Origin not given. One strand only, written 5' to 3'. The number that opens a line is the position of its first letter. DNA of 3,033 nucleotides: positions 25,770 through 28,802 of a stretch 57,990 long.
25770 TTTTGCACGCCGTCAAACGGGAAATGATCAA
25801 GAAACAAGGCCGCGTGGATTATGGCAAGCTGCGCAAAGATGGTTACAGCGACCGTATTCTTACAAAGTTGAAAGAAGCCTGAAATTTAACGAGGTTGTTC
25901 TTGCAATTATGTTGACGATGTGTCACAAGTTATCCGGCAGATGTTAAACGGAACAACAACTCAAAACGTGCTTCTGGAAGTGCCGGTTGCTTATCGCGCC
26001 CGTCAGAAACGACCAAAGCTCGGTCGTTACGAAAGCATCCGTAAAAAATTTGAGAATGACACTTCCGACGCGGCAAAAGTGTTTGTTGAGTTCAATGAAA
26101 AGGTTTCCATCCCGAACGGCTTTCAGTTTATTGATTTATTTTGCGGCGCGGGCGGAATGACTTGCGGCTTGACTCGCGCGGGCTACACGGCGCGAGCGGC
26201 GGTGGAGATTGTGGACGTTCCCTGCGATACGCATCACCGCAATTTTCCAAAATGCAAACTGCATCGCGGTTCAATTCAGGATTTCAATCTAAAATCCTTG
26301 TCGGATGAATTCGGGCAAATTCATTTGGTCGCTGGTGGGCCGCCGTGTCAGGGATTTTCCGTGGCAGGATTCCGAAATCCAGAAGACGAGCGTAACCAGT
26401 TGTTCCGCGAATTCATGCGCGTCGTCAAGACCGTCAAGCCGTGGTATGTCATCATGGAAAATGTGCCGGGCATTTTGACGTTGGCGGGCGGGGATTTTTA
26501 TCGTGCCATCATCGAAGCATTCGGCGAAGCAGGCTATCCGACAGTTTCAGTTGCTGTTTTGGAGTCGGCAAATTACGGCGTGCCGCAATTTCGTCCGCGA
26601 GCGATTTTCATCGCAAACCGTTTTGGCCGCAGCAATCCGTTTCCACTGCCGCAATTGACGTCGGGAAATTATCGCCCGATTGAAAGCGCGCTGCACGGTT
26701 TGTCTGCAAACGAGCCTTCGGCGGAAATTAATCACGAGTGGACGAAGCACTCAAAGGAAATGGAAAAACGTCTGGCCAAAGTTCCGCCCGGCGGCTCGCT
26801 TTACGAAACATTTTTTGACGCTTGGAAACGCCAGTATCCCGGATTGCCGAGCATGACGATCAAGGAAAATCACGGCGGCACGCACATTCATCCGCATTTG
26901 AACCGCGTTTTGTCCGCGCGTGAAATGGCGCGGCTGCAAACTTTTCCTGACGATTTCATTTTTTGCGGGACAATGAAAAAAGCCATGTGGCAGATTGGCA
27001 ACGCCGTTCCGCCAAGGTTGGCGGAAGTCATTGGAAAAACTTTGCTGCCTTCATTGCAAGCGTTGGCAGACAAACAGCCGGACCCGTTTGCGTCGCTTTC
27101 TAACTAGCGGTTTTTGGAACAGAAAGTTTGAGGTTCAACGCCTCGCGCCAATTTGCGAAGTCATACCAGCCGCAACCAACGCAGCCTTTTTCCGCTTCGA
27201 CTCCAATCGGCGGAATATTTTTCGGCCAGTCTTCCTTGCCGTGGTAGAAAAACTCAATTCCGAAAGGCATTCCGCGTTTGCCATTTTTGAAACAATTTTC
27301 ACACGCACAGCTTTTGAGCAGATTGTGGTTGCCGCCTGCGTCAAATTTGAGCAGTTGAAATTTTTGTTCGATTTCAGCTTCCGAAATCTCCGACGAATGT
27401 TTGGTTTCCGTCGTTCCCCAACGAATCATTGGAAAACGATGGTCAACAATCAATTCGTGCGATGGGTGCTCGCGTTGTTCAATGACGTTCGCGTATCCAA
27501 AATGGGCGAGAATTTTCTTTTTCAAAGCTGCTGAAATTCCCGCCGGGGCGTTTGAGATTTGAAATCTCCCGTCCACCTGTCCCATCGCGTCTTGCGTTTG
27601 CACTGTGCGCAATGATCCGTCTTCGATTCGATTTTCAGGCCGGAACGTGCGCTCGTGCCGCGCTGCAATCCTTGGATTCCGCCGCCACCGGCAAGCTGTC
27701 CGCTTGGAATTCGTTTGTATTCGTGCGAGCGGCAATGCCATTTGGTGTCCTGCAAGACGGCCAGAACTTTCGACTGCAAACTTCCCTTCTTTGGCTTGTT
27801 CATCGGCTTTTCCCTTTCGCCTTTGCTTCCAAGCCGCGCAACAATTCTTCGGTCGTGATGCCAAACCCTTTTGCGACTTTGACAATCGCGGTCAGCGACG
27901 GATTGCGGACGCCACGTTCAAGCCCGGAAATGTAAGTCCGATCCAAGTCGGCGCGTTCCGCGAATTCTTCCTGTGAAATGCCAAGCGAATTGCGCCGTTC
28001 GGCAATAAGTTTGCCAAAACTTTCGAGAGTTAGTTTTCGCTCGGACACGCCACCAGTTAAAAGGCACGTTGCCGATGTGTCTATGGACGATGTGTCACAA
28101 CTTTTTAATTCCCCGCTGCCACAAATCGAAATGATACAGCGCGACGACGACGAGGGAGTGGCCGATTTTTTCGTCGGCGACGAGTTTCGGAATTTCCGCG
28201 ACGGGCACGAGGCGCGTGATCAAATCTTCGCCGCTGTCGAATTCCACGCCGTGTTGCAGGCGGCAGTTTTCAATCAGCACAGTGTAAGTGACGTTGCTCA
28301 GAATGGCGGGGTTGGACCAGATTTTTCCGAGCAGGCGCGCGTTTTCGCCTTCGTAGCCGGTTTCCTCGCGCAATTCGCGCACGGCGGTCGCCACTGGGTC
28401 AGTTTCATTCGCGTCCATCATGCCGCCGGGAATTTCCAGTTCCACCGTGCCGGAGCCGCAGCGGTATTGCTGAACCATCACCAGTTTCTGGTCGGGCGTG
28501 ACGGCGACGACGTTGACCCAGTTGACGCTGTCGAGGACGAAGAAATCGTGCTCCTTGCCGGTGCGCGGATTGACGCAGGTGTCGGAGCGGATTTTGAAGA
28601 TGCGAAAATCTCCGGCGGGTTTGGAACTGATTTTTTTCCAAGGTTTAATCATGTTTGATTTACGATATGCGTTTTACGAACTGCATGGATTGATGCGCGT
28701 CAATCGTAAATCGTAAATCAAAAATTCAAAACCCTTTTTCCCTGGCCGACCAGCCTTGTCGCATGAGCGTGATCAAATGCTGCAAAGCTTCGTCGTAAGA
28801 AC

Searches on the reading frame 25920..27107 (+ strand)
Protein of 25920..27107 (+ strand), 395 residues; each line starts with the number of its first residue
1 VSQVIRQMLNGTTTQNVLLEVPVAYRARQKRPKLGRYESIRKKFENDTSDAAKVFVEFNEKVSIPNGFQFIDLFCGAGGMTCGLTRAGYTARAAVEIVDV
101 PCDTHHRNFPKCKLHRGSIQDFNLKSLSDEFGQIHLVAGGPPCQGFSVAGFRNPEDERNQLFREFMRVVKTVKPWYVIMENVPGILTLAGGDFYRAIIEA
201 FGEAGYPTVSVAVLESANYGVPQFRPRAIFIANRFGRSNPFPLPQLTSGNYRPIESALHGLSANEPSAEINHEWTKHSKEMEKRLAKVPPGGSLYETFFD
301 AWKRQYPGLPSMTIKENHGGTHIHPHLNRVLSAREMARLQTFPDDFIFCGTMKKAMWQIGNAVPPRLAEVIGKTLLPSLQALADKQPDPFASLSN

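Call 99: search_protein_families(library=padloc, proteins=[window:25920-27107:+], max_evalue=0.001)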
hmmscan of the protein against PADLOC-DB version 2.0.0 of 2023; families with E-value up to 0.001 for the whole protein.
window:25920-27107:+ (395 aa): 63 families (the best 25 are shown)
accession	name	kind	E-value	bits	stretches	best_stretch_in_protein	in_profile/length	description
PDLC03234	MTase_II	-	5.8e-104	346.3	2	68-265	5-206/375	Type II methyltransferase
PDLC03378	MTase_II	-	1e-87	292.7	1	68-386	3-337/344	Type II methyltransferase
PDLC03326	MTase_II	-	2.9e-84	281.6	2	71-247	8-189/412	Type II methyltransferase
PDLC00026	DruM2|DruM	-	5.1e-72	241.2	1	70-381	7-320/336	DNA cytosine methylase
PDLC03237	MTase_II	-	4.6e-67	224.8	2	68-234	794-969/1036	Type II methyltransferase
PDLC00033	DruM2|DruM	-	1.5e-66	223.1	1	68-379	22-364/368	DNA cytosine methylase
PDLC03272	MTase_II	-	5.7e-64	214.7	1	45-386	52-397/407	Type II methyltransferase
PDLC00027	DruM2|DruM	-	1.5e-56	190.3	2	68-325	12-259/361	DNA cytosine methylase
PDLC00031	DruM2|DruM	-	2.3e-53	179.6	2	69-325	13-259/361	DNA cytosine methylase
PDLC03307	MTase_II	-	1.1e-52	177.5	3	70-199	3-128/382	Type II methyltransferase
PDLC02650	DrmMII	-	2e-50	169.9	3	68-188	9-139/435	DrmMII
PDLC02656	DrmMII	-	3.8e-47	159.2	2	68-261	5-232/491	DrmMII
PDLC02649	DrmMII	-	4e-45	152.5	2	130-243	112-229/422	DrmMII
PDLC00029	DruM2|DruM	-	5.8e-45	152.1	1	70-385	7-317/329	DNA cytosine methylase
PDLC02648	DrmMII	-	6.9e-45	151.7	2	67-233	21-225/468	DrmMII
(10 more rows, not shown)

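Call 100: search_protein_families(library=pfam, proteins=[window:25920-27107:+], max_evalue=0.001)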
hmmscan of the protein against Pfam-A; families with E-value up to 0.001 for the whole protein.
window:25920-27107:+ (395 aa): 1 family
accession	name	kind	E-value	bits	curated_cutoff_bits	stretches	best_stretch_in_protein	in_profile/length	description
PF00145.23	DNA_methylase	-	1.1e-61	209.5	22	1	68-375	1-322/324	C-5 cytosine-specific DNA methylase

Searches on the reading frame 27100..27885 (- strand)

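Call 99: search_protein_families(library=padloc, proteins=[window:27100-27885:-], max_evalue=0.001)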
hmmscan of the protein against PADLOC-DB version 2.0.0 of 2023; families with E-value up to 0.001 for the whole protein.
window:27100-27885:- (261 aa): 1 family
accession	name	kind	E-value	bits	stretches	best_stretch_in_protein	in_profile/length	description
PDLC03537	REase_II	-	2.8e-58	195.6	1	94-255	78-238/244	Type II restriction enzyme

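Call 100: search_protein_families(library=pfam, proteins=[window:27100-27885:-], max_evalue=0.001)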
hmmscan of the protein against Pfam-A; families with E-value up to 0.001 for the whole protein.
window:27100-27885:- (261 aa): 0 families

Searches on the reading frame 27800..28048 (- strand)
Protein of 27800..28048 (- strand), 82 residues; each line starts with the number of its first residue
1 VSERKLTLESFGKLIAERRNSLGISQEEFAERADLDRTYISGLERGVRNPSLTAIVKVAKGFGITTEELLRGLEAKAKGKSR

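Call 99: search_protein_families(library=padloc, proteins=[window:27800-28048:-], max_evalue=0.001)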
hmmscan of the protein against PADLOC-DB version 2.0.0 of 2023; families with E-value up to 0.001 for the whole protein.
window:27800-28048:- (82 aa): 14 families
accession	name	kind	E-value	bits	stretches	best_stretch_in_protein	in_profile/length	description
PDLC03665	Control_protein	-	2.2e-17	61.1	1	11-70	9-69/77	control protein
PDLC03666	Control_protein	-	4.1e-13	47.6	1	9-76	5-72/77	control protein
PDLC03664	Control_protein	-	1.1e-12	46.2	1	8-69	11-72/74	control protein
PDLC02926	HTH_VI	-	2.2e-12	45.1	1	11-70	2-61/92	-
PDLC04142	capH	-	1.4e-11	43.3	1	10-71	6-67/103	capH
PDLC03668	Control_protein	-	2.7e-09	35.4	1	15-64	13-62/79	control protein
PDLC03671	Control_protein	-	1.2e-07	29.8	1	17-70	21-74/84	control protein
PDLC03536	REase_II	-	9.1e-06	23.5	1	4-70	4-70/237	Type II restriction enzyme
PDLC03952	RmrA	-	0.00012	19.1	1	15-60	27-72/395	-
PDLC04775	PDC-M69A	-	0.00014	20.3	1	8-75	5-72/113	-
PDLC03954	RmrA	-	0.00022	18.2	1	13-73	13-73/380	-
PDLC03953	RmrA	-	0.00032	18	1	11-63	6-58/373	-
PDLC03951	RmrA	-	0.00059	16.9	1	15-74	13-72/400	-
PDLC03947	RmrA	-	0.00067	16.6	1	13-64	14-65/383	-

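Call 100: search_protein_families(library=pfam, proteins=[window:27800-28048:-], max_evalue=0.001)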
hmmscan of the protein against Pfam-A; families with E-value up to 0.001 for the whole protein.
window:27800-28048:- (82 aa): 4 families
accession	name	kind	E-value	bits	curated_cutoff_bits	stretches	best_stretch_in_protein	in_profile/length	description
PF01381.28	HTH_3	-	2e-17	63.4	23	1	15-69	1-55/55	Helix-turn-helix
PF13560.12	HTH_31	-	1.4e-10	41.8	27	1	11-69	2-61/64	Helix-turn-helix domain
PF12844.13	HTH_19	-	3.9e-10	39.9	30.2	1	12-72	1-61/64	Helix-turn-helix domain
PF13443.12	HTH_26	-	0.0003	21.4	22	1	23-70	10-58/63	Cro/C1-type HTH DNA-binding domain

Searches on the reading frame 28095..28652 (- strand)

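Call 100: search_protein_families(library=pfam, proteins=[window:28095-28652:-], max_evalue=0.001)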
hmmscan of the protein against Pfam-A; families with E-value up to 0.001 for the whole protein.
window:28095-28652:- (185 aa): 1 family
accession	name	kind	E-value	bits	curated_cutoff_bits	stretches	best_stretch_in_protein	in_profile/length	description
PF00293.34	NUDIX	-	1.6e-15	57.8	21.1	1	46-156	6-121/134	NUDIX domain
